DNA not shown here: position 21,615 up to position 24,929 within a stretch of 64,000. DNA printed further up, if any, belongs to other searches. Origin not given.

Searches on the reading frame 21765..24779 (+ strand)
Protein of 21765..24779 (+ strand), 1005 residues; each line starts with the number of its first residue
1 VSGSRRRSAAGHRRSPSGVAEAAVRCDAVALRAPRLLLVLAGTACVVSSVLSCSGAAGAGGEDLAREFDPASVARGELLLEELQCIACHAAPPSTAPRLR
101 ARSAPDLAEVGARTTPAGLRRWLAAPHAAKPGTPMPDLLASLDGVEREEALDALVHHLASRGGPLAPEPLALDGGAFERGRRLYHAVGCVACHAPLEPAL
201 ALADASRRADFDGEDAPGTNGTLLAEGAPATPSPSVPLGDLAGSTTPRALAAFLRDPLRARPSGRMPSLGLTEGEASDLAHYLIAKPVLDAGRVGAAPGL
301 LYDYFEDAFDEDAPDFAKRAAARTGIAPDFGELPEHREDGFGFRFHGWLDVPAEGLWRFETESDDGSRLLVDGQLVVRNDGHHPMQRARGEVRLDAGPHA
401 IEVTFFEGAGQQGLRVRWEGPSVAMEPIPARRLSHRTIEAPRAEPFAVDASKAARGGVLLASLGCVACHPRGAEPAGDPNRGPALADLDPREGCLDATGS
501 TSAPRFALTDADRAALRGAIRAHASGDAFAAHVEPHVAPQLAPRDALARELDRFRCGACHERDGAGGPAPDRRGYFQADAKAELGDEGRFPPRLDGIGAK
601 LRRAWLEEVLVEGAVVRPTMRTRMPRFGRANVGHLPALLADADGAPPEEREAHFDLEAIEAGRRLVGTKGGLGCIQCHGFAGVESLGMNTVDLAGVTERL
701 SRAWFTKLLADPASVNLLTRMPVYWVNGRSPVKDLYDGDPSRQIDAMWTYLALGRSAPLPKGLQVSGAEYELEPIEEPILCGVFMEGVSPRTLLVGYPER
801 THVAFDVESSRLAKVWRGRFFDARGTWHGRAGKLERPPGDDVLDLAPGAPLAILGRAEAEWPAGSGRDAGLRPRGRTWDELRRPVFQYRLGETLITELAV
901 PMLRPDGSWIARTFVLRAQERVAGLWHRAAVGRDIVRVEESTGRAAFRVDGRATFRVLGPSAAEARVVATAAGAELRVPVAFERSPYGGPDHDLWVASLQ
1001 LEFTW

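Call 25: search_protein_families(library=pfam, proteins=[window:21765-24779:+], max_evalue=0.001)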
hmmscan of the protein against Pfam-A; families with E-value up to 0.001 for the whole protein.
window:21765-24779:+ (1005 aa): 3 families
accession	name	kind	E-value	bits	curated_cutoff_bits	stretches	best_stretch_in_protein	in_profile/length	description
PF00034.26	Cytochrom_C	-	2.4e-18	67.7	21.3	0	73-159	1-87/90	Cytochrome c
PF07691.17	PA14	-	8.2e-12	45.6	24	1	298-429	3-144/147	PA14 domain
PF13442.11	Cytochrome_CBB3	-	1.4e-10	41.8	27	0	176-283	2-68/68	Cytochrome C oxidase, cbb3-type, subunit III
